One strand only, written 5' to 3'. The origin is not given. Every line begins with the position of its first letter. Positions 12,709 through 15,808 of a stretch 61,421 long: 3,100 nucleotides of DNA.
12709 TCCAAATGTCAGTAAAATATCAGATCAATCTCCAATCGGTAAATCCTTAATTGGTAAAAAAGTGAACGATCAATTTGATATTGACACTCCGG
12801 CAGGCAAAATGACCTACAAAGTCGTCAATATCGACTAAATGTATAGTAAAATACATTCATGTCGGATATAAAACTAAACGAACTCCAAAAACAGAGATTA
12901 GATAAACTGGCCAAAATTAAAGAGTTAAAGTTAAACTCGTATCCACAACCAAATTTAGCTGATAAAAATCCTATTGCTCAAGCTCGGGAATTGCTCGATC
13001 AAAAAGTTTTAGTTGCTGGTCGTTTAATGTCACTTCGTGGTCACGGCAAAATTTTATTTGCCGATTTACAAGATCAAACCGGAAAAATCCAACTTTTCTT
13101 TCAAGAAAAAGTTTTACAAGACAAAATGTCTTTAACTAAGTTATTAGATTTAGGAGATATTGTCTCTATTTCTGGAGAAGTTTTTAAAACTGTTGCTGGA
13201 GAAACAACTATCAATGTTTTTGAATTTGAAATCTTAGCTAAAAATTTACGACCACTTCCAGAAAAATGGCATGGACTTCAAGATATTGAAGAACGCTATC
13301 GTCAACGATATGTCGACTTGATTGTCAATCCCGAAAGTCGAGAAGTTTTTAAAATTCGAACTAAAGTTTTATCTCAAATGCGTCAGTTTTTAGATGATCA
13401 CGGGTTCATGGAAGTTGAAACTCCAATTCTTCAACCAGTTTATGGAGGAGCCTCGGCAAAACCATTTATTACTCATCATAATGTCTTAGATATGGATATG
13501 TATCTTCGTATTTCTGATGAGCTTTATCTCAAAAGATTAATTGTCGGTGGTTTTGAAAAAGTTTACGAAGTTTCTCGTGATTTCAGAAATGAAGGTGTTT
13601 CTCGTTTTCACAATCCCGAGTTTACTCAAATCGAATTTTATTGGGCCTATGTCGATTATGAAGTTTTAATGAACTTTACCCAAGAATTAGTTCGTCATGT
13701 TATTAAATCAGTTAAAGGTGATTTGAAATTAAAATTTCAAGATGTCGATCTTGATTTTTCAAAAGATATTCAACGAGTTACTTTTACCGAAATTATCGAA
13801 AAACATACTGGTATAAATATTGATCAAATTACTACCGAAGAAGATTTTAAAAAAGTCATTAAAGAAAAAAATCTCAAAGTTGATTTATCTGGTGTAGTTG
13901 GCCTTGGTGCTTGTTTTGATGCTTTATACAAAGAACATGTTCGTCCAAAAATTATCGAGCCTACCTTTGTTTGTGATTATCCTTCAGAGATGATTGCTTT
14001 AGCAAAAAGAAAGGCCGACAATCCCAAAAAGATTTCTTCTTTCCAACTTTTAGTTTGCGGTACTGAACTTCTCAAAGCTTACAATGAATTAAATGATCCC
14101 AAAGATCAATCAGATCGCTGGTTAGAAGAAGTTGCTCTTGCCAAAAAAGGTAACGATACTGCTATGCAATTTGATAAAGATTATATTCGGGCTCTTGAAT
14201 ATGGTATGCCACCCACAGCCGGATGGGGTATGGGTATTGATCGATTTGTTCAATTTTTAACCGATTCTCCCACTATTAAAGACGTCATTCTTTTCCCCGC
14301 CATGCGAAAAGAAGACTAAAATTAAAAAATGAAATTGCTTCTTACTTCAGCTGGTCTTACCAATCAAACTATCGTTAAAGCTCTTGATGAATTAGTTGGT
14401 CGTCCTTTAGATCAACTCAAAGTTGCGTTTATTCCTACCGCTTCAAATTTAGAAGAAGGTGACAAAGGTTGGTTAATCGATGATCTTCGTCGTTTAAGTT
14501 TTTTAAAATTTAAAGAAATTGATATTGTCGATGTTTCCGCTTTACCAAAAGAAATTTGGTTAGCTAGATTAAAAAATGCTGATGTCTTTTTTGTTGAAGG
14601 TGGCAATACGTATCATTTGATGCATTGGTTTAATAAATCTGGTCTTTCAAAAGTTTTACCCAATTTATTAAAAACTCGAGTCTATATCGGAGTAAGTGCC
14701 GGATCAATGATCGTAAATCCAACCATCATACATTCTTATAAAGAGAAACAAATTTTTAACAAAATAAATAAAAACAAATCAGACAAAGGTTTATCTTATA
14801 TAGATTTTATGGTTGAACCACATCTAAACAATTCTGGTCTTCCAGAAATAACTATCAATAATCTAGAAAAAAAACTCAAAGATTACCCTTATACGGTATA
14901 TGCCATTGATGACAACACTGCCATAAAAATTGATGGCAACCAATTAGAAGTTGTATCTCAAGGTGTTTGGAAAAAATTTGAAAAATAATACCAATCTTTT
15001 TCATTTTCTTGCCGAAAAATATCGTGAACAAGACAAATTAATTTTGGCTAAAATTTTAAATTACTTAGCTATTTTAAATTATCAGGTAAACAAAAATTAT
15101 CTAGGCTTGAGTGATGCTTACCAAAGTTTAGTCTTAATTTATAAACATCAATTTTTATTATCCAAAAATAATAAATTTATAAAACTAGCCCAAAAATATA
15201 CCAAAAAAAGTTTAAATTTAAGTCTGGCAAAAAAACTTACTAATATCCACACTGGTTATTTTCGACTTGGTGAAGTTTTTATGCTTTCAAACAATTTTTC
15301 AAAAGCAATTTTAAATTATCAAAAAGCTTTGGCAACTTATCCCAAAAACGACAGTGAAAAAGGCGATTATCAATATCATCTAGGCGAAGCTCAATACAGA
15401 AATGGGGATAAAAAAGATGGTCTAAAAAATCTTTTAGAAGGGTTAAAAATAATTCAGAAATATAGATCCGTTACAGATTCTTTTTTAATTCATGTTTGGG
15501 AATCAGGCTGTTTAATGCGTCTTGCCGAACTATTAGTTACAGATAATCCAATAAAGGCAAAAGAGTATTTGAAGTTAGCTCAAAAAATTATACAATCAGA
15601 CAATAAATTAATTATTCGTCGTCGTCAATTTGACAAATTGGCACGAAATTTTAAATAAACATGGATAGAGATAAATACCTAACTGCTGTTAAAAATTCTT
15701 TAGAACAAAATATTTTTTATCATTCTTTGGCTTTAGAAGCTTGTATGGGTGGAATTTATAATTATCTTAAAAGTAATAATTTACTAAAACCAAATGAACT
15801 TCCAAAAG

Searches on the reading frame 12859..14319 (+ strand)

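Call 34: search_protein_families(library=pfam, proteins=[window:12859-14319:+], max_evalue=0.0001)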
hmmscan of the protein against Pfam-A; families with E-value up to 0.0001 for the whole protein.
window:12859-14319:+ (486 aa): 2 families
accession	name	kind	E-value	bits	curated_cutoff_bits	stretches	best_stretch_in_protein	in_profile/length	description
PF00152.25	tRNA-synt_2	-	1.3e-88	297.5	25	1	143-482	2-307/308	tRNA synthetases class II (D, K and N)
PF01336.31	tRNA_anti-codon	-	3.4e-16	59.4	27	1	50-126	1-75/75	OB-fold nucleic acid binding domain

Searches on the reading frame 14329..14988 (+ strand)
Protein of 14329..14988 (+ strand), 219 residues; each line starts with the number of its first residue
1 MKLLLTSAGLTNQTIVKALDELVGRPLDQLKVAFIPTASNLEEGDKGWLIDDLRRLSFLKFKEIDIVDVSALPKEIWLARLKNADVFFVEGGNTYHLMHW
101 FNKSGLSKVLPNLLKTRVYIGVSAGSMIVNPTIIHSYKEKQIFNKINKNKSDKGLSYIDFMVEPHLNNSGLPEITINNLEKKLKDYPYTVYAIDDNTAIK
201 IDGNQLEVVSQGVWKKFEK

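Call 34: search_protein_families(library=pfam, proteins=[window:14329-14988:+], max_evalue=0.0001)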
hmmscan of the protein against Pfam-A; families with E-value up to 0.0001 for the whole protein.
window:14329-14988:+ (219 aa): 1 family
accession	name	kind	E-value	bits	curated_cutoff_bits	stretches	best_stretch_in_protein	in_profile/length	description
PF03575.23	Peptidase_S51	-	2.7e-30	106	23.9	1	3-208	1-205/206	Peptidase family S51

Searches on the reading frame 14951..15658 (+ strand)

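Call 34: search_protein_families(library=pfam, proteins=[window:14951-15658:+], max_evalue=0.0001)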
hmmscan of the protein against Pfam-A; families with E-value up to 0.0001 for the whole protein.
window:14951-15658:+ (235 aa): 2 families
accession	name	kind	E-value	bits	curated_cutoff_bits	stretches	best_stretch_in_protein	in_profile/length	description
PF07719.23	TPR_2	-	3.3e-08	33.5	27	1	102-133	3-34/34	Tetratricopeptide repeat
PF00515.34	TPR_1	-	1.8e-05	24.8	27.8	1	102-133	3-34/34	Tetratricopeptide repeat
